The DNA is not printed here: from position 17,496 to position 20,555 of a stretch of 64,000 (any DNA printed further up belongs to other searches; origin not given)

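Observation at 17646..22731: Minimal alginate-like module: short UGDH-family dehydrogenase + GT2(QxxRW)-LysM-beta-helix fusion synthase + BNR hydrolase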

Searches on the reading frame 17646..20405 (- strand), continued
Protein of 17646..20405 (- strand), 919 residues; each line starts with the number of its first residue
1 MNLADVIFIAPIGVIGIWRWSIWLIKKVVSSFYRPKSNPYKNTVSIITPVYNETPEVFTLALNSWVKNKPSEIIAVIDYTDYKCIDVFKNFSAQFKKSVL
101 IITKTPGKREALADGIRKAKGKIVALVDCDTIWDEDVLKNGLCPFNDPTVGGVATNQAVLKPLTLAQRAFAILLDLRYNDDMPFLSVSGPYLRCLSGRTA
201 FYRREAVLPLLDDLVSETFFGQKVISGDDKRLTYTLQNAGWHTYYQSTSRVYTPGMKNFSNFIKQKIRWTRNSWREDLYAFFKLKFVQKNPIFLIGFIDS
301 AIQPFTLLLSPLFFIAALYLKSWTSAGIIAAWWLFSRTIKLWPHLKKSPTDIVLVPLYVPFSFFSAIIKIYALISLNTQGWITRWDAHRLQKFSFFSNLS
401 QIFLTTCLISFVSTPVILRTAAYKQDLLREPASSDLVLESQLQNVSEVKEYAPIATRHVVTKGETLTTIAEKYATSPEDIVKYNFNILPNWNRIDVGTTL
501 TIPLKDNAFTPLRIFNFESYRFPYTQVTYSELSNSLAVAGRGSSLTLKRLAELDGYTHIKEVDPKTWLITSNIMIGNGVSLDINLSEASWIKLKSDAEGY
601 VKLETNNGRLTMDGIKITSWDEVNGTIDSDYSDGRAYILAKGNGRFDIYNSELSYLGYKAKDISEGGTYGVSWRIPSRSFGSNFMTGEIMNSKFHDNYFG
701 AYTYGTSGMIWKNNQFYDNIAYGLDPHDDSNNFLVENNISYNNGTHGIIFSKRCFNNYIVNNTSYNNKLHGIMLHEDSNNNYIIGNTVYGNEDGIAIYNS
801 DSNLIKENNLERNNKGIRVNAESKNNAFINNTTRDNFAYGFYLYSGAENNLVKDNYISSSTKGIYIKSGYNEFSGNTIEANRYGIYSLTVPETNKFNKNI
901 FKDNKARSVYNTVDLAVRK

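Call 8: find_homologous_proteins(query=window:17646-20405:-, max_evalue=0.00001)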
Query window:17646-20405:- (919 aa): 708 proteins with E <= 0.00001 among 8000 candidates; the best 120 are listed.
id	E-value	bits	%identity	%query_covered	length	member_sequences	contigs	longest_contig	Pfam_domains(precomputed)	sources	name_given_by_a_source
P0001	0.0e+0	1573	100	75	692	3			PF13632.13,PF13506.14,PF13641.13,PF01476.27,PF00535.33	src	-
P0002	0.0e+0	1364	63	99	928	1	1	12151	PF13632.13,PF13229.13,PF13641.13,PF01476.27,PF00535.33,PF05048.20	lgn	-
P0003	0.0e+0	1323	62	98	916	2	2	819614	PF13632.13,PF13229.13,PF13506.14,PF13641.13,PF01476.27,PF00535.33,PF05048.20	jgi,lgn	jgi:hyaluronan synthase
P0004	0.0e+0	1306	62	98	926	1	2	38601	PF13632.13,PF13229.13,PF13506.14,PF13641.13,PF00535.33,PF05048.20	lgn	-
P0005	0.0e+0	1104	55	98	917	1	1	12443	PF13632.13,PF13229.13,PF13506.14,PF13641.13,PF00535.33,PF05048.20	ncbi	-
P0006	0.0e+0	1097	55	98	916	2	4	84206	PF13632.13,PF13229.13,PF13506.14,PF13641.13,PF01476.27,PF00535.33,PF05048.20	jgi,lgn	jgi:hyaluronan synthase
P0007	0.0e+0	1079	54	98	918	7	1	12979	PF13632.13,PF13229.13,PF13506.14,PF13641.13,PF00535.33,PF05048.20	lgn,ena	-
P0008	0.0e+0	1078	53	98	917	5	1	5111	PF13632.13,PF13229.13,PF13506.14,PF13641.13,PF01476.27,PF00535.33,PF05048.20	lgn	-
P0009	0.0e+0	1018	53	94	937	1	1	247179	PF13632.13,PF13229.13,PF13506.14,PF13641.13,PF00535.33,PF05048.20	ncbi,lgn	-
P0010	3.8e-290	983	48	99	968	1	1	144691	PF13632.13,PF13229.13,PF13506.14,PF13641.13,PF01476.27,PF23473.2,PF00535.33,PF05048.20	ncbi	-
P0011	6.0e-290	982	48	99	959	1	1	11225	PF13632.13,PF13229.13,PF13506.14,PF13641.13,PF01476.27,PF00535.33,PF05048.20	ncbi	-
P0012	1.7e-286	971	49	99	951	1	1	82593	PF13632.13,PF13229.13,PF13506.14,PF13641.13,PF01476.27,PF00535.33,PF05048.20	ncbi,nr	ncbi:right-handed parallel beta-helix repeat-containing protein [Candidatus Daviesbacteria bacterium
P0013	2.9e-285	967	50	99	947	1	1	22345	PF13632.13,PF13229.13,PF13506.14,PF13641.13,PF00535.33,PF05048.20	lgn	-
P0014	4.4e-285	966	48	99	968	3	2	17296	PF13632.13,PF13229.13,PF13506.14,PF13641.13,PF01476.27,PF00535.33,PF05048.20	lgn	-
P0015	1.7e-283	961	48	98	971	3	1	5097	PF13632.13,PF13229.13,PF13506.14,PF13641.13,PF01476.27,PF00535.33,PF05048.20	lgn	-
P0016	1.7e-283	961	49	99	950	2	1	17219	PF13632.13,PF13229.13,PF13506.14,PF13641.13,PF01476.27,PF00535.33,PF05048.20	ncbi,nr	ncbi:MAG TPA: glycosyltransferase [Candidatus Saccharimonadales bacterium]|nr:glycosyltransferase [C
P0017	2.7e-283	960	49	98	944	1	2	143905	PF13632.13,PF13229.13,PF13506.14,PF13641.13,PF01476.27,PF00535.33,PF05048.20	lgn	-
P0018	9.5e-283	959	47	99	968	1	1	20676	PF13632.13,PF13229.13,PF13506.14,PF13641.13,PF01476.27,PF00535.33,PF05048.20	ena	-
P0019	9.8e-283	959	48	99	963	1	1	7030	PF13632.13,PF13229.13,PF13506.14,PF13641.13,PF01476.27,PF00535.33,PF05048.20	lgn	-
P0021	3.6e-282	957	48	98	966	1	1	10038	PF13632.13,PF13229.13,PF13506.14,PF13641.13,PF01476.27,PF00535.33,PF05048.20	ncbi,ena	-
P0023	2.1e-281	954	48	99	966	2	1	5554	PF13632.13,PF13229.13,PF13506.14,PF13641.13,PF01476.27,PF00535.33,PF05048.20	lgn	-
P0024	4.8e-281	953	47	99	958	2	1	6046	PF13632.13,PF13229.13,PF13506.14,PF13641.13,PF01476.27,PF00535.33,PF05048.20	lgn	-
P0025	6.4e-281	953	47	99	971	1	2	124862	PF13632.13,PF13229.13,PF13506.14,PF13641.13,PF01476.27,PF00535.33,PF05048.20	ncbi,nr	ncbi:right-handed parallel beta-helix repeat-containing protein [Candidatus Daviesbacteria bacterium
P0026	7.4e-281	952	48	98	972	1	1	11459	PF13632.13,PF13229.13,PF13506.14,PF13641.13,PF01476.27,PF00535.33,PF05048.20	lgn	-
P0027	1.0e-280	952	48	97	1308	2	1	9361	PF13632.13,PF13229.13,PF13506.14,PF13641.13,PF07602.18,PF01476.27,PF00535.33,PF05048.20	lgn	-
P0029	2.4e-280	951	47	99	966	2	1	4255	PF13632.13,PF13229.13,PF13506.14,PF13641.13,PF01476.27,PF00535.33,PF05048.20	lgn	-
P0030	8.0e-280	949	47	99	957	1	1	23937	PF13632.13,PF13229.13,PF13506.14,PF13641.13,PF01476.27,PF00535.33,PF05048.20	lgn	-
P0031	1.6e-279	948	47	99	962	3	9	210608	PF13632.13,PF13229.13,PF13506.14,PF13641.13,PF00535.33,PF05048.20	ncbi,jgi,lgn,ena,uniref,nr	ncbi:hypothetical protein A2954_04885 [Candidatus Roizmanbacteria bacterium RIFCSPLOWO2_01_FULL_37_1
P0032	1.7e-279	948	47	99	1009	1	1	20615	PF13632.13,PF13229.13,PF13506.14,PF13641.13,PF01476.27,PF00535.33,PF05048.20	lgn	-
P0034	2.9e-279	947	47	99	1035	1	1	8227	PF13632.13,PF13229.13,PF13506.14,PF13641.13,PF01476.27,PF00535.33,PF05048.20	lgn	-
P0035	5.4e-279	946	47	99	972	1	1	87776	PF13632.13,PF13229.13,PF13506.14,PF13641.13,PF01476.27,PF00535.33,PF05048.20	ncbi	-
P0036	5.9e-279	946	48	98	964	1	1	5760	PF13632.13,PF13229.13,PF13506.14,PF13641.13,PF01476.27,PF00535.33,PF05048.20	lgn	-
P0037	6.8e-279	946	47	99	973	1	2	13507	PF13632.13,PF13229.13,PF13506.14,PF13641.13,PF01476.27,PF00535.33,PF05048.20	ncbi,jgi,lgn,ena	-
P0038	1.5e-278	945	48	99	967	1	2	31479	PF13632.13,PF13229.13,PF13506.14,PF13641.13,PF01476.27,PF00535.33,PF05048.20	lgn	-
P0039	1.6e-278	945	47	99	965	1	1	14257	PF13632.13,PF13229.13,PF13506.14,PF13641.13,PF01476.27,PF00535.33,PF05048.20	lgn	-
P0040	2.3e-278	944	48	99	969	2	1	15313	PF13632.13,PF13229.13,PF13506.14,PF13641.13,PF01476.27,PF00535.33,PF05048.20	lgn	-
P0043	1.7e-277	941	46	99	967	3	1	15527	PF13632.13,PF13229.13,PF13506.14,PF13641.13,PF01476.27,PF00535.33,PF05048.20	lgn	-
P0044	1.8e-277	941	47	98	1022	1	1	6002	PF13632.13,PF13229.13,PF13506.14,PF13641.13,PF01476.27,PF00535.33,PF05048.20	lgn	-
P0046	4.5e-277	940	49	96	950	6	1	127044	PF13632.13,PF13229.13,PF13506.14,PF13641.13,PF01476.27,PF00535.33,PF05048.20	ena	-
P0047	6.4e-277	939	47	99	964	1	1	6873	PF13632.13,PF13229.13,PF13506.14,PF13641.13,PF01476.27,PF00535.33,PF05048.20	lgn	-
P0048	7.5e-277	939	46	98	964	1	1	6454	PF13632.13,PF13229.13,PF13506.14,PF13641.13,PF01476.27,PF00535.33,PF05048.20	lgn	-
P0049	9.0e-277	939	48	96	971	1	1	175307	PF13632.13,PF13229.13,PF13506.14,PF13641.13,PF01476.27,PF00535.33,PF05048.20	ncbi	-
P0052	2.2e-276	938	47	99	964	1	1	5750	PF13632.13,PF13229.13,PF13506.14,PF13641.13,PF01476.27,PF00535.33,PF05048.20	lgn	-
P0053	4.3e-276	937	47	98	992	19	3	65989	PF13632.13,PF13229.13,PF13506.14,PF13641.13,PF01476.27,PF00535.33,PF05048.20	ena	-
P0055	6.0e-276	936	48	99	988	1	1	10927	PF13632.13,PF13229.13,PF13506.14,PF13641.13,PF01476.27,PF00535.33,PF05048.20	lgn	-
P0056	6.4e-276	936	46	99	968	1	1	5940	PF13632.13,PF13229.13,PF13506.14,PF13641.13,PF01476.27,PF23473.2,PF00535.33,PF05048.20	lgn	-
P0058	1.8e-275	935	48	99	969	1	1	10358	PF13632.13,PF13229.13,PF13506.14,PF13641.13,PF01476.27,PF00535.33,PF05048.20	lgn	-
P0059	2.4e-275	934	47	97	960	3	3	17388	PF13632.13,PF13229.13,PF13506.14,PF13641.13,PF01476.27,PF00535.33,PF05048.20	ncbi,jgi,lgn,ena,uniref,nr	ncbi:hypothetical protein COT62_02455 [Candidatus Roizmanbacteria bacterium CG09_land_8_20_14_0_10_4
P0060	4.1e-275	933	45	99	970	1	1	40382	PF13632.13,PF13229.13,PF13506.14,PF13641.13,PF01476.27,PF00535.33,PF05048.20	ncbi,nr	ncbi:right-handed parallel beta-helix repeat-containing protein [Candidatus Daviesbacteria bacterium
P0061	1.5e-274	932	48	98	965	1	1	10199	PF13632.13,PF13229.13,PF13506.14,PF13641.13,PF01476.27,PF00535.33,PF05048.20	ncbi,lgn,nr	ncbi:MAG: right-handed parallel beta-helix repeat-containing protein [Candidatus Levybacteria bacter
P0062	2.4e-274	931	47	98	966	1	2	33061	PF13632.13,PF13229.13,PF13506.14,PF13641.13,PF01476.27,PF00535.33,PF05048.20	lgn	-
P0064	4.1e-274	930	46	99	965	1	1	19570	PF13632.13,PF13229.13,PF13506.14,PF13641.13,PF01476.27,PF00535.33,PF05048.20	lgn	-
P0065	6.9e-274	929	46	99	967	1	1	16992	PF13632.13,PF13229.13,PF13506.14,PF13641.13,PF01476.27,PF00535.33,PF05048.20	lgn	-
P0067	8.6e-274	929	45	98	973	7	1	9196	PF13632.13,PF13229.13,PF13506.14,PF13641.13,PF01476.27,PF00535.33,PF05048.20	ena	-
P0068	1.6e-273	928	47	98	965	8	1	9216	PF13632.13,PF13229.13,PF13506.14,PF13641.13,PF01476.27,PF00535.33,PF05048.20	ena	-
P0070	2.1e-273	928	46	99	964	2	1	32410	PF13632.13,PF13229.13,PF13506.14,PF13641.13,PF01476.27,PF00535.33,PF05048.20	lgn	-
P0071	2.8e-273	927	47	97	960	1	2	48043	PF13632.13,PF13229.13,PF13506.14,PF13641.13,PF01476.27,PF00535.33,PF05048.20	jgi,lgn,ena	-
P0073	5.2e-273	926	48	99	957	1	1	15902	PF13632.13,PF13229.13,PF13506.14,PF13641.13,PF01476.27,PF00535.33,PF05048.20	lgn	-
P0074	7.7e-273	926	47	99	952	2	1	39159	PF13632.13,PF13229.13,PF13506.14,PF13641.13,PF01476.27,PF00535.33,PF05048.20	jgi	jgi:hyaluronan synthase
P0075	1.3e-272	925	47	99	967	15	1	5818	PF13632.13,PF13229.13,PF13506.14,PF13641.13,PF01476.27,PF00535.33,PF05048.20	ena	-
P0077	1.8e-272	925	47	96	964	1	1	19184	PF13632.13,PF13229.13,PF13506.14,PF13641.13,PF01476.27,PF00535.33,PF05048.20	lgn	-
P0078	2.8e-272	924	47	98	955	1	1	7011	PF13632.13,PF13229.13,PF13506.14,PF13641.13,PF01476.27,PF00535.33,PF05048.20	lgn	-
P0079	3.0e-272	924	47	99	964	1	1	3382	PF13632.13,PF13229.13,PF13506.14,PF13641.13,PF01476.27,PF00535.33,PF05048.20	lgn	-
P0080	3.8e-272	924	49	99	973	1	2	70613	PF13632.13,PF13229.13,PF13506.14,PF13641.13,PF01476.27,PF00535.33,PF05048.20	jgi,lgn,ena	-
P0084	9.5e-272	922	46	99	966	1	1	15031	PF13632.13,PF13229.13,PF13641.13,PF01476.27,PF00535.33,PF05048.20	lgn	-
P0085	4.4e-271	920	46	99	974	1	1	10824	PF13632.13,PF13229.13,PF13506.14,PF13641.13,PF01476.27,PF00535.33,PF05048.20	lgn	-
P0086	4.6e-271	920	45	98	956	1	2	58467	PF13632.13,PF13229.13,PF13506.14,PF13641.13,PF01476.27,PF00535.33,PF05048.20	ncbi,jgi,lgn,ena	-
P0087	6.0e-271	920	48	99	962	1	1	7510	PF13632.13,PF13229.13,PF13506.14,PF13641.13,PF01476.27,PF00535.33,PF05048.20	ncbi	-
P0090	2.1e-270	918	47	99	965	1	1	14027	PF13632.13,PF13229.13,PF13506.14,PF13641.13,PF01476.27,PF23473.2,PF00535.33,PF05048.20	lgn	-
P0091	2.1e-270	918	46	99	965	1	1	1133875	PF13632.13,PF13229.13,PF13506.14,PF13641.13,PF01476.27,PF00535.33,PF05048.20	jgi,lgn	jgi:hyaluronan synthase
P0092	2.4e-270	918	48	96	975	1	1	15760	PF13632.13,PF13229.13,PF13506.14,PF13641.13,PF01476.27,PF00535.33,PF05048.20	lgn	-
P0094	3.6e-270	917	46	99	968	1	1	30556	PF13632.13,PF13229.13,PF13506.14,PF13641.13,PF01476.27,PF00535.33,PF05048.20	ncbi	-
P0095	4.4e-270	917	49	98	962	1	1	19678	PF13632.13,PF13229.13,PF13506.14,PF13641.13,PF01476.27,PF23473.2,PF00535.33,PF05048.20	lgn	-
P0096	8.5e-270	916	47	99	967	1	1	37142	PF13632.13,PF13229.13,PF13506.14,PF13641.13,PF01476.27,PF00535.33,PF05048.20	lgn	-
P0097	1.1e-269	915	45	99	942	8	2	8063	PF13632.13,PF13229.13,PF13506.14,PF13641.13,PF01476.27,PF00535.33,PF05048.20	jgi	-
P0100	2.5e-269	914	47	98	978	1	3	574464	PF13632.13,PF13229.13,PF13506.14,PF13641.13,PF01476.27,PF00535.33,PF05048.20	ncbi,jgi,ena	-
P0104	1.2e-268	912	48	96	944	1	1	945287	PF13632.13,PF13229.13,PF13506.14,PF13641.13,PF01476.27,PF00535.33,PF05048.20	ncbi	-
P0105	1.3e-268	912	47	99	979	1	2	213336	PF13632.13,PF13229.13,PF13506.14,PF13641.13,PF01476.27,PF00535.33,PF05048.20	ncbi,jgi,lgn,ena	-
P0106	1.3e-268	912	46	99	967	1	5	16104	PF13229.13,PF13506.14,PF13641.13,PF01476.27,PF00535.33,PF05048.20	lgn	-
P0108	2.0e-268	911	46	98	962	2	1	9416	PF13632.13,PF13229.13,PF13506.14,PF13641.13,PF01476.27,PF00535.33,PF05048.20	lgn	-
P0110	2.0e-268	911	47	99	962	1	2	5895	PF13632.13,PF13229.13,PF13506.14,PF13641.13,PF01476.27,PF00535.33,PF05048.20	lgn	-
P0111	3.2e-268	911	46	99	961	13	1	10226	PF13632.13,PF13229.13,PF13506.14,PF13641.13,PF01476.27,PF00535.33,PF05048.20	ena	-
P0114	4.0e-268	910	46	99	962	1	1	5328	PF13632.13,PF13229.13,PF13506.14,PF13641.13,PF01476.27,PF00535.33,PF05048.20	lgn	-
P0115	4.0e-268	910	45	98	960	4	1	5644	PF13632.13,PF13229.13,PF13506.14,PF13641.13,PF01476.27,PF00535.33,PF05048.20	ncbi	-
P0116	4.3e-268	910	47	96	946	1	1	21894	PF13632.13,PF13229.13,PF13506.14,PF13641.13,PF01476.27,PF00535.33,PF05048.20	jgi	jgi:parallel beta-helix repeat protein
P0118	6.6e-268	910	44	99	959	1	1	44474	PF13632.13,PF13229.13,PF13506.14,PF13641.13,PF01476.27,PF00535.33,PF05048.20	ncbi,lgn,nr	ncbi:MAG: glycosyltransferase [bacterium]|nr:glycosyltransferase [bacterium]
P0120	8.3e-268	909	48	96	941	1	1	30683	PF13632.13,PF13229.13,PF13506.14,PF13641.13,PF01476.27,PF00535.33,PF05048.20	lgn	-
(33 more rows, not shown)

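Call 10: find_encoding_contigs(protein=P0003, flank=8000, max_places=3)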
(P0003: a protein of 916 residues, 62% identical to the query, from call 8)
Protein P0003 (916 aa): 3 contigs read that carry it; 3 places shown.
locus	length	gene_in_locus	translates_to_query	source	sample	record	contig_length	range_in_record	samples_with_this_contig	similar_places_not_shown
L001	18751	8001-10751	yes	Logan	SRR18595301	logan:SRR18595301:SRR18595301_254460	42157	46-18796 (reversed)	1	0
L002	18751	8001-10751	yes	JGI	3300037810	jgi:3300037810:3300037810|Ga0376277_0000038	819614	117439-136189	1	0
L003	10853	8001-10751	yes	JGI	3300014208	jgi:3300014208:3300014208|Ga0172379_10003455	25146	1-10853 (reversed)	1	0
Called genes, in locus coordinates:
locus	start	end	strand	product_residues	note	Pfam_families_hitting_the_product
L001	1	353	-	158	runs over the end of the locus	PF01794:Ferric_reduct (weak)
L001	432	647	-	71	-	-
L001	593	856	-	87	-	-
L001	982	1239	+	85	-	-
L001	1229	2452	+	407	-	PF00817:IMS, PF11799:IMS_C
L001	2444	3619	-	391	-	PF07478:Dala_Dala_lig_C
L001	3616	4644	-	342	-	PF07478:Dala_Dala_lig_C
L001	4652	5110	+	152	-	PF00583:Acetyltransf_1, PF13673:Acetyltransf_10, PF13508:Acetyltransf_7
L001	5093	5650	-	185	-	PF09335:VTT_dom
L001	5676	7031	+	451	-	PF13088:BNR_2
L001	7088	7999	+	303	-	PF03721:UDPG_MGDP_dh_N, PF00984:UDPG_MGDP_dh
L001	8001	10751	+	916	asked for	PF13506:Glyco_transf_21, PF00535:Glycos_transf_2, PF13641:Glyco_tranf_2_3, PF13632:Glyco_trans_2_3, PF01476:LysM (weak), PF13229:Beta_helix, PF05048:NosD, PF13229:Beta_helix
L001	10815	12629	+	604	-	PF00009:GTP_EFTU, PF01926:MMR_HSR1 (weak), PF22042:EF-G_D2, PF03144:GTP_EFTU_D2, PF00679:EFG_C, PF21018:BipA_C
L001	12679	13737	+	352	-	PF05448:AXE1 (faint), PF02129:Peptidase_S15, PF20434:BD-FAE (faint), PF00561:Abhydrolase_1, PF12146:Hydrolase_4, PF12697:Abhydrolase_6 (weak), PF00326:Peptidase_S9, PF08840:BAAT_C, +1 more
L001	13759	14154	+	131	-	-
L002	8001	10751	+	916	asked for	PF13506:Glyco_transf_21, PF00535:Glycos_transf_2, PF13641:Glyco_tranf_2_3, PF13632:Glyco_trans_2_3, PF01476:LysM (weak), PF13229:Beta_helix, PF05048:NosD, PF13229:Beta_helix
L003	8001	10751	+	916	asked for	PF13506:Glyco_transf_21, PF00535:Glycos_transf_2, PF13641:Glyco_tranf_2_3, PF13632:Glyco_trans_2_3, PF01476:LysM (weak), PF13229:Beta_helix, PF05048:NosD, PF13229:Beta_helix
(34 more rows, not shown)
